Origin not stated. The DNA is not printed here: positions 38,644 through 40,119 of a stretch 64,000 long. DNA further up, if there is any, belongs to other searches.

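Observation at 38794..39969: Hybrid tubulin/FtsZ motif set in the two paralogs (GQCGG T1 loop, GGTGSG signature)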

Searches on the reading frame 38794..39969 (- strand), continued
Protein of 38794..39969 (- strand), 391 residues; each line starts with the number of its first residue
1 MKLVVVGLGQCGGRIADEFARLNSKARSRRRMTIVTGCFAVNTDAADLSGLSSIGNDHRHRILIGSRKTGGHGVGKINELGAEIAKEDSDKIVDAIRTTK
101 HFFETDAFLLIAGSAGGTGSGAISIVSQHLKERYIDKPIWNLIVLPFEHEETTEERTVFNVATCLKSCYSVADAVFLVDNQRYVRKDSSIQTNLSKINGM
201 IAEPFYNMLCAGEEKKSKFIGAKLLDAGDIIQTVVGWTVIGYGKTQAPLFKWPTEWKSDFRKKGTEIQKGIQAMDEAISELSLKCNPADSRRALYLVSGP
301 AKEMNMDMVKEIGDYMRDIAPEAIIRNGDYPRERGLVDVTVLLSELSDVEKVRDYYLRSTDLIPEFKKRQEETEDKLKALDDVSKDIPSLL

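Call 31: list_cluster_members(proteins=[P0141, P0148, P0150, P0155, P0164, P0166, P0176, P0201, P0177, P0138])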
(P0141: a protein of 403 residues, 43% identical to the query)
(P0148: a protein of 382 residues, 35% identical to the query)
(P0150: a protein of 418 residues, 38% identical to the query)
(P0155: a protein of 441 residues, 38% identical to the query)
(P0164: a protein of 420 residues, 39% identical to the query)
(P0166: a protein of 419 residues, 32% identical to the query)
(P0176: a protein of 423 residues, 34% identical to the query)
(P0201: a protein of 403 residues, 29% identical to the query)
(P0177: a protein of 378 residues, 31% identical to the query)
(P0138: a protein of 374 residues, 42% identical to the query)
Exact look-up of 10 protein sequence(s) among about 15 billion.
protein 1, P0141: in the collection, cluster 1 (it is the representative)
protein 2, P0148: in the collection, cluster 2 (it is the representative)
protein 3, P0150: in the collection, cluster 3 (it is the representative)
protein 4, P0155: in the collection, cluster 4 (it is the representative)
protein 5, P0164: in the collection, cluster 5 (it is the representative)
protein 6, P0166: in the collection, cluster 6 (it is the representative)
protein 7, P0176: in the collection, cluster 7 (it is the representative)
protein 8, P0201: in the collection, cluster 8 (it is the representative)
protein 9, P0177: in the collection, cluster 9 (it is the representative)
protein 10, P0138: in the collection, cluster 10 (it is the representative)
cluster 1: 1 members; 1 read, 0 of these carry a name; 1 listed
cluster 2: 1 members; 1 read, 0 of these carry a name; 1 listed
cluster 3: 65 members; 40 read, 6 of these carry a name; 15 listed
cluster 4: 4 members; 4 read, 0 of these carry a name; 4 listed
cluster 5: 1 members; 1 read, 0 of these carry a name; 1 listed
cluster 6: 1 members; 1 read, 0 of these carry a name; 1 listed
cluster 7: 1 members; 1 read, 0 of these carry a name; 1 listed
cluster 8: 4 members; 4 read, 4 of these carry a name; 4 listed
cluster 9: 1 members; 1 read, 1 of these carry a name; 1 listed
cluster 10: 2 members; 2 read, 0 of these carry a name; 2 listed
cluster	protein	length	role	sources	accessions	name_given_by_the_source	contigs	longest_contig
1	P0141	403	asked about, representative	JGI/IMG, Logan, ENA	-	-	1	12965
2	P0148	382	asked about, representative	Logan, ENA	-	-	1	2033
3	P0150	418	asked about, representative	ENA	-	-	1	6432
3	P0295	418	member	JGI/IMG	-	cell division GTPase FtsZ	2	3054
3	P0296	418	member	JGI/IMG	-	cell division GTPase FtsZ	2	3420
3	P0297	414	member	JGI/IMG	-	cell division GTPase FtsZ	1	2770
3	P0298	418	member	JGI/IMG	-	cell division GTPase FtsZ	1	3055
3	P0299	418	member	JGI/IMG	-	cell division GTPase FtsZ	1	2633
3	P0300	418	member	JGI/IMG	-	cell division GTPase FtsZ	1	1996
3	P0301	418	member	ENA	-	-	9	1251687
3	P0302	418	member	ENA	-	-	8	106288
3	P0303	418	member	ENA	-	-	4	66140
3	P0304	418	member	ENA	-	-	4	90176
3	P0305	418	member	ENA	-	-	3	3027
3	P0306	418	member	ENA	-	-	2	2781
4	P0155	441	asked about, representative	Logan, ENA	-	-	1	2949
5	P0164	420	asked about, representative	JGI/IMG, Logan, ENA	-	-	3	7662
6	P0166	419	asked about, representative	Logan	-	-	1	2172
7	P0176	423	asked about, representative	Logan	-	-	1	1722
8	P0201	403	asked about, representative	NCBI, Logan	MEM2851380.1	MAG: hypothetical protein QXW18_06235 [Candidatus Bathyarchaeia archaeon]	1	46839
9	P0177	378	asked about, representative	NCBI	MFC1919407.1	hypothetical protein ACFLWX_01275 [Chloroflexota bacterium]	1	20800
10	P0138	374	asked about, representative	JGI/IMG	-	-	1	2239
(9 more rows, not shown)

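Call 32: list_cluster_members(proteins=[P0170, P0165, P0158, P0186, P0208, P0229, P0241, P0249, P0261, P0127])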
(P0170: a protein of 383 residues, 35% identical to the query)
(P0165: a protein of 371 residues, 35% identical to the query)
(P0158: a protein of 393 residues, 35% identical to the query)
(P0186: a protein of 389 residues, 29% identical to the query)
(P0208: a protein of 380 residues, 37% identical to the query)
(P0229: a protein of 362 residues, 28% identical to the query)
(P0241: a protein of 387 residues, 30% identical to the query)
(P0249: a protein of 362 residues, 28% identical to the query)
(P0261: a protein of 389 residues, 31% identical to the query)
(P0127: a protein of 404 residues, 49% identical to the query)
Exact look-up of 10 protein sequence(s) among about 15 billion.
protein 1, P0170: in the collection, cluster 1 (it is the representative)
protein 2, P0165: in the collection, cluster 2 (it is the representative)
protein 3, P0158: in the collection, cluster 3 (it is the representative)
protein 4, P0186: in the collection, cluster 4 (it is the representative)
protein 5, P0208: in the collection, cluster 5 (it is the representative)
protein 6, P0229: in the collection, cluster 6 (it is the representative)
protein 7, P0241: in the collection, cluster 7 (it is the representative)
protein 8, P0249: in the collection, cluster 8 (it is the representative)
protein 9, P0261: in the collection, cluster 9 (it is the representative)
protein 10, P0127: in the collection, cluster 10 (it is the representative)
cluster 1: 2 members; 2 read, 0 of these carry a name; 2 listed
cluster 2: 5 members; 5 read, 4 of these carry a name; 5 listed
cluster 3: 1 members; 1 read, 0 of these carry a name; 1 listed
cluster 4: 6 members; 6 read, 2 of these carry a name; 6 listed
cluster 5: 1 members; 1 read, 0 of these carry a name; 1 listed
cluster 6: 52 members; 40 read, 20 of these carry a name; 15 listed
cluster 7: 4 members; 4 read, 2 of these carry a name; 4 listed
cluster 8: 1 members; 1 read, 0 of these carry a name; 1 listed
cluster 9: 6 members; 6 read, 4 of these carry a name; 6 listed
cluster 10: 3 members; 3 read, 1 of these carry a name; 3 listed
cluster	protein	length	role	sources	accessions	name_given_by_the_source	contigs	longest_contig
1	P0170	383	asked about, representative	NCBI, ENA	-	-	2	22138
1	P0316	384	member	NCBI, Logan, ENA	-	-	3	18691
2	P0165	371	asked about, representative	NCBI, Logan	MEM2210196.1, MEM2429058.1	MAG: tubulin/FtsZ family protein [Nitrososphaerales archaeon]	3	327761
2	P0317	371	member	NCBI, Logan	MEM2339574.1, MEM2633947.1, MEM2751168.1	MAG: tubulin/FtsZ family protein [Nitrososphaerales archaeon]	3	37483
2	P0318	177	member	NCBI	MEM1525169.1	MAG: hypothetical protein QW618_03400, partial [Nitrososphaerales archaeon]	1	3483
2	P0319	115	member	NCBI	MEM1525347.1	MAG: hypothetical protein QW618_04320, partial [Nitrososphaerales archaeon]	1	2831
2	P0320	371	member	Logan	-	-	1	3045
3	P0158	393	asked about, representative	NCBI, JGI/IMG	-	-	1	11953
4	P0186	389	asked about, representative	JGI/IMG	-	-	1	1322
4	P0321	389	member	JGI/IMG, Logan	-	cell division GTPase FtsZ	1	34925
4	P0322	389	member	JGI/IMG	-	cell division GTPase FtsZ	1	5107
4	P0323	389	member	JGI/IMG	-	-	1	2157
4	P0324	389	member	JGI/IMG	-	-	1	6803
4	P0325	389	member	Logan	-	-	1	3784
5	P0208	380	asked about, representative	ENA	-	-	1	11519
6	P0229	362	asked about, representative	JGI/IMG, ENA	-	-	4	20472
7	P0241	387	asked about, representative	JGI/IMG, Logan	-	cell division GTPase FtsZ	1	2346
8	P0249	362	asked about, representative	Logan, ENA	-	-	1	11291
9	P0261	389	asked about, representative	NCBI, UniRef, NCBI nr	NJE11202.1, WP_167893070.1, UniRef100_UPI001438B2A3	cell division protein FtsZ [Thermococcus sp. MAR1] | cell division protein FtsZ n=1 Tax=Thermococcus sp. MAR1 TaxID=1638263 RepID=UPI001438B2A3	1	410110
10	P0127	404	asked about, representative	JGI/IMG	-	-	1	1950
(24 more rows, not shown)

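Call 45: predict_structure(alignment_id=A1)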
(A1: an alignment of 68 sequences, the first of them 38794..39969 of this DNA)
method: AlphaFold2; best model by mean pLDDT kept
length: 391 residues; sequences in the alignment: 68
mean_pLDDT: 93.3   pTM: 0.91
mean pLDDT of the five models: 93.3, 93.0, 92.5, 92.4, 92.4
residues with pLDDT >= 90: 311; 70-90: 68; 50-70: 12; < 50: 0
segments of 3 or more residues with pLDDT < 50: none
pLDDT, mean of each block of 10 residues (from residue 1): 98 98 96 97 98 97 96 95 98 95 97 98 98 97 96 92 98 98 83 90 97 91 93 98 87 63 84 97 98 97 90 97 97 89 98 96 87 89 85 54
secondary structure, 60 per line:
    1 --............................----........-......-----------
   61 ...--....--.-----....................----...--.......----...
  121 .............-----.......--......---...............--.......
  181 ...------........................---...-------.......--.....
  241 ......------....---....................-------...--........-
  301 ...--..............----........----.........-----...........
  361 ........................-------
elements in order: E3-8 H9-30 E35-42 H45-49 E61-63 H66-69 H78-97 E107-113 H118-133 E139-145 H148-153 H157-171 E174-179 H180-183 H190-213 H227-233 E236-246 H253-256 H260-279 E292-299 H306-319 E324-331 E336-344 H350-384

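Call 49: fold_search(model_id=the predicted structure, library=pdb)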
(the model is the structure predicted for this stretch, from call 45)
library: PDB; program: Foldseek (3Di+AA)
matches with E <= 10: 1765; with E <= 0.001: 1143
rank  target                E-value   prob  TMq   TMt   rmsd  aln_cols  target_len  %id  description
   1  4b46                  3.7e-34  1.00  0.78  0.92   2.4       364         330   28  CetZ1 from Haloferax volcanii - GDP bound monomer (released 2013-08-14)
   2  4b45_A                7.5e-32  1.00  0.80  0.93   2.1       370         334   28  CetZ2 from Haloferax volcanii - GTPgS bound protofilament (released 2013-08-14)
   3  3zid_A                1.6e-26  1.00  0.74  0.80   5.8       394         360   22  CetZ from Methanosaeta thermophila strain DSM 6194 (released 2013-08-14)
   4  6yd1                  2.3e-25  1.00  0.66  0.83   3.2       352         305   20  SaFtsZ-DFMBA (released 2021-07-28)
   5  7ohk                  2.7e-25  1.00  0.68  0.85   3.1       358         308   20  SaFtsZ complexed with GDP, BeF3- and Mg2+ (released 2022-03-02)
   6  7ojc                  3.7e-25  1.00  0.67  0.83   3.0       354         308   20  SaFtsZ(Q48A) complexed with GDP (released 2022-03-02)
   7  5h5h                  3.7e-25  1.00  0.67  0.84   3.1       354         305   20  Staphylococcus aureus FtsZ-GDP R29A mutant in T state (released 2017-05-24)
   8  6kvq                  4.2e-25  1.00  0.67  0.84   3.2       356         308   20  S. aureus FtsZ in complex with BOFP (compound 3) (released 2020-01-15)
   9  8h1o_A                4.8e-25  1.00  0.68  0.84   3.1       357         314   21  Cryo-EM structure of KpFtsZ-monobody double helical tube (released 2023-08-02)
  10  7ojb                  5.1e-25  1.00  0.67  0.83   3.1       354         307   20  SaFtsZ(R143K) complexed with GDP (released 2022-03-02)
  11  2vxy                  6.2e-25  1.00  0.67  0.84   3.1       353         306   19  The structure of FTsZ from Bacillus subtilis at 1.7A resolution (released 2008-09-30)
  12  7ojd                  6.6e-25  1.00  0.67  0.84   3.2       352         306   20  SaFtsZ(D46A) complexed with GDP (released 2022-03-02)
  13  5mn4                  6.6e-25  1.00  0.66  0.83   3.5       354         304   20  S. aureus FtsZ 12-316 F138A GDP Open form (1FOf) (released 2016-12-21)
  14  5xdw                  1.0e-24  1.00  0.66  0.83   3.2       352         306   20  Staphylococcus aureus FtsZ 12-316 G196S (released 2017-08-02)
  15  4dxd                  1.2e-24  1.00  0.68  0.85   3.4       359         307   20  Staphylococcal Aureus FtsZ in complex with 723 (released 2012-05-23)
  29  3zid_B                9.0e-24  1.00  0.70  0.80   5.4       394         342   22  CetZ from Methanosaeta thermophila strain DSM 6194 (released 2013-08-14)
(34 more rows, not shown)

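Call 53: search_protein_families(library=pfam, proteins=[L069:8226-9911:+, L079:8225-9958:+, L069:11217-12326:+, L064:11215-12324:+, L063:11773-13749:-, L063:11222-11683:-], max_evalue=0.01)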
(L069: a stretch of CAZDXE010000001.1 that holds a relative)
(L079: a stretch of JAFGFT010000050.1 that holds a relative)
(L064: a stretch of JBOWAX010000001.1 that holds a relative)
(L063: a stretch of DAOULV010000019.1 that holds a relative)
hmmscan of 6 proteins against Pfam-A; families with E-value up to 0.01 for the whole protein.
L069:8226-9911:+ (561 aa): 4 families
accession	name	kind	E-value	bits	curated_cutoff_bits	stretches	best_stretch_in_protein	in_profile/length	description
PF01833.30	TIG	-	3.4e-15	56.3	20.9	2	241-277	5-43/84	IPT/TIG domain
PF25788.1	Ig_Rha78A_N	-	3.2e-06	27.8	27.4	1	435-530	18-104/105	Rha78A-like, N-terminal immunoglobulin domain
PF25675.1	Phage_nozzle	-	0.0031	16.2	27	1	33-76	254-298/794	Bacteriophage nozzle protein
PF01835.25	MG2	-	0.0058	17.4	32.8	0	185-236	45-96/96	MG2 domain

L079:8225-9958:+ (577 aa): 2 families
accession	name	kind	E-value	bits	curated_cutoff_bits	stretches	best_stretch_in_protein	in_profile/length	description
PF01833.30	TIG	-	1.7e-12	47.6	20.9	2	257-321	5-67/84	IPT/TIG domain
PF25788.1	Ig_Rha78A_N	-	5.3e-05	23.9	27.4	1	449-544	18-104/105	Rha78A-like, N-terminal immunoglobulin domain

L069:11217-12326:+ (369 aa): 2 families
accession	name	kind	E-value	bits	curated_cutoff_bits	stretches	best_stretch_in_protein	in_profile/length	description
PF00557.29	Peptidase_M24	-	4.8e-52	177.2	23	1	149-353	3-208/208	Metallopeptidase family M24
PF01321.24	Creatinase_N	-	3e-13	50.9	22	1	8-140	1-128/128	Creatinase/Prolidase N-terminal domain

L064:11215-12324:+ (369 aa): 3 families
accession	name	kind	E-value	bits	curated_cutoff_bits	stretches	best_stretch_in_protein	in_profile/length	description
PF02518.31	HATPase_c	-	1.9e-29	102.7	26.4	1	258-367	2-109/111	Histidine kinase-, DNA gyrase B-, and HSP90-like ATPase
PF00512.31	HisKA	-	6.9e-11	42.5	26.9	1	147-209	2-64/66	His Kinase A (phospho-acceptor) domain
PF13581.12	HATPase_c_2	-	0.0064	16.9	27.4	0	269-335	39-104/127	Histidine kinase-like ATPase domain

L063:11773-13749:- (658 aa): 0 families

L063:11222-11683:- (153 aa): 1 family
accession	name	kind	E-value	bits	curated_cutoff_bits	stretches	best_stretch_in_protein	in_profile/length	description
PF15819.10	Fibin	-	0.0023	18.2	27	1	37-131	76-171/190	Fin bud initiation factor homologue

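Call 56: find_homologous_proteins(query=L064:10001-11176:+, max_evalue=1e-10)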
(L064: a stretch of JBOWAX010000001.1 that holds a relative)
Query L064:10001-11176:+ (392 aa): 6090 proteins with E <= 1e-10 among 8000 candidates; the best 120 are listed.
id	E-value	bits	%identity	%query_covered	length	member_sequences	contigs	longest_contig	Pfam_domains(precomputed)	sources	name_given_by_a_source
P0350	7.8e-244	827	94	100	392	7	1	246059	PF21011.3,PF00091.32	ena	-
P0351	1.7e-234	796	91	100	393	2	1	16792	PF21011.3,PF00091.32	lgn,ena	-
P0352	1.2e-203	694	78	100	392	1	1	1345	PF21011.3,PF00091.32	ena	-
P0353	3.3e-190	650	71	100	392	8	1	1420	PF21011.3,PF00091.32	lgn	-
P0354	3.0e-189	647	72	100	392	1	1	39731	PF21011.3,PF00091.32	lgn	-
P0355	3.3e-189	647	72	100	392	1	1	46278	PF21011.3,PF13809.13,PF00091.32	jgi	-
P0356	5.7e-189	646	72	100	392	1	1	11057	PF21011.3,PF13809.13,PF00091.32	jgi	jgi:cell division GTPase FtsZ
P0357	1.1e-188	645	72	100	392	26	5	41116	PF21011.3,PF00091.32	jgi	-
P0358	1.2e-187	642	71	100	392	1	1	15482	PF21011.3,PF13809.13,PF00091.32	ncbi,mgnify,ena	mgnify:CR=1 FL=1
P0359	1.2e-187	642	71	100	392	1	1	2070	PF21011.3,PF00091.32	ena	-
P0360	3.1e-187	640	71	100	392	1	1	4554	PF21011.3,PF00091.32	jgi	jgi:cell division GTPase FtsZ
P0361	1.3e-186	638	71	100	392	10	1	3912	PF21011.3,PF00091.32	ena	-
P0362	2.9e-186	637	70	100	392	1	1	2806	PF21011.3,PF00091.32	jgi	jgi:cell division GTPase FtsZ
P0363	7.1e-186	636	71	100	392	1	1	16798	PF21011.3,PF00091.32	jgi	-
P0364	1.3e-185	635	70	100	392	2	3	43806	PF21011.3,PF13809.13,PF00091.32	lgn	-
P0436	7.3e-176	603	66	100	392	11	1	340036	PF21011.3,PF13809.13,PF00091.32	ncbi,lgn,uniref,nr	ncbi:cell division protein FtsZ [Dehalococcoides mccartyi]|uniref:Tubulin-like protein CetZ n=1 Tax=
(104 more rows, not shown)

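Call 57: find_encoding_contigs(protein=P0436, flank=8000, max_places=2)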
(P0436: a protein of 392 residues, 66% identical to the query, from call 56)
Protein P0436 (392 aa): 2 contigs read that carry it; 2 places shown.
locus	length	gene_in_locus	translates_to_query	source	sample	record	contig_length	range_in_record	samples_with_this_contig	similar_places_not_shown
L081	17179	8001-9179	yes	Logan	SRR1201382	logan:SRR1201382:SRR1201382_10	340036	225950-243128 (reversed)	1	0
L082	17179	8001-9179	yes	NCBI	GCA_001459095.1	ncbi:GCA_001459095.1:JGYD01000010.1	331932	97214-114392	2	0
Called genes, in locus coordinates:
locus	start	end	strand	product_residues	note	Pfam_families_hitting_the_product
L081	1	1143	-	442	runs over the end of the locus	PF06245:DUF1015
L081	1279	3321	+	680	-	PF22745:Nlig-Ia, PF01653:DNA_ligase_aden, PF03120:OB_DNA_ligase, PF03119:DNA_ligase_ZBD, PF14520:HHH_5 (weak), PF12826:HHH_2, PF00533:BRCT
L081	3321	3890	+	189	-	PF01195:Pept_tRNA_hydro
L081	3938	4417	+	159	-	PF02481:DNA_processg_A (weak), PF18306:LDcluster4, PF03641:Lysine_decarbox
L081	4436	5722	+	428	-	PF03952:Enolase_N, PF00113:Enolase_C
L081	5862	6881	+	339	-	PF06050:HGD-D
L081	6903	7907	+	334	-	PF00044:Gp_dh_N, PF02800:Gp_dh_C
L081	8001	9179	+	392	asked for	PF00091:Tubulin, PF13809:Tubulin_2 (faint), PF21011:CetZ_C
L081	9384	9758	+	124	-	PF09862:DUF2089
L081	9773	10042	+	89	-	-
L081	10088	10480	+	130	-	PF22746:SHOCT-like_DUF2089-C (weak)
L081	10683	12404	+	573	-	PF05496:RuvB_N (faint), PF13177:DNA_pol3_delta2, PF13604:AAA_30 (faint), PF13401:AAA_22 (faint), PF00004:AAA, PF22608:DNAX_ATPase_lid, PF12169:DNA_pol3_gamma3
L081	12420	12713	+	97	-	PF02575:YbaB_DNA_bd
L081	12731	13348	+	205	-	PF21176:RecR_HhH, PF02132:RecR_ZnF (weak), PF01751:Toprim, PF13662:Toprim_4, PF21175:RecR_C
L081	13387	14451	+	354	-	PF01544:CorA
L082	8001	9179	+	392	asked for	PF00091:Tubulin, PF13809:Tubulin_2 (faint), PF21011:CetZ_C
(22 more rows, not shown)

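Call 58: find_encoding_contigs(protein=P0150, flank=6000, max_places=1)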
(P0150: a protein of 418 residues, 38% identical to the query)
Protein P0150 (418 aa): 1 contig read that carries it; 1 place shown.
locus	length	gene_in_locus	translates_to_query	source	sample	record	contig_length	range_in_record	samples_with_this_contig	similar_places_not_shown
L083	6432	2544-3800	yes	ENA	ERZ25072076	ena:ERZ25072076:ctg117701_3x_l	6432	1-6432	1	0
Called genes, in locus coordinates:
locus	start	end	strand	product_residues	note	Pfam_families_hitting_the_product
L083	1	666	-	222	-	?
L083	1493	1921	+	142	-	-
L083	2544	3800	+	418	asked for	PF00091:Tubulin, PF21011:CetZ_C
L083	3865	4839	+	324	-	-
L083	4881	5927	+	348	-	PF13005:zf-IS66 (weak), PF03050:DDE_Tnp_IS66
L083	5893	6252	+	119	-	PF03050:DDE_Tnp_IS66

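Call 59: find_encoding_contigs(protein=P0141, flank=6000, max_places=1)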
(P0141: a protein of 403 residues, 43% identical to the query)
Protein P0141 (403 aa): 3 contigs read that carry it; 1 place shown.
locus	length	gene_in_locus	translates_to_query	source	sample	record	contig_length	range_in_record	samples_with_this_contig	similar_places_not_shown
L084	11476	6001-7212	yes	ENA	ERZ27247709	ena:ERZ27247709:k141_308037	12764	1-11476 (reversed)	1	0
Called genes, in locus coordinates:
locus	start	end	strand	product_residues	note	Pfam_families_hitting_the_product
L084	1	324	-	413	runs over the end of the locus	PF12704:MacB_PCD, PF02687:FtsX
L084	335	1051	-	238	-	PF00005:ABC_tran, PF02463:SMC_N (faint), PF13304:AAA_21 (faint)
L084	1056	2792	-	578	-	PF25917:BSH_RND (faint), PF25973:BSH_CzcB (faint), PF25881:HH_YBHG (faint), PF25990:Beta-barrel_YknX (faint), PF25954:Beta-barrel_RND_2 (weak), PF25967:RND-MFP_C (weak), PF25989:YknX_C (weak)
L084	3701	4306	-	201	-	PF14528:LAGLIDADG_3 (faint)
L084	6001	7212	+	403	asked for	PF00091:Tubulin, PF21011:CetZ_C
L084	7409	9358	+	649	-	PF07728:AAA_5 (weak), PF13191:AAA_16 (faint), PF00004:AAA, PF17862:AAA_lid_3, PF01434:Peptidase_M41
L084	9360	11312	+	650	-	PF00004:AAA, PF17862:AAA_lid_3, PF01434:Peptidase_M41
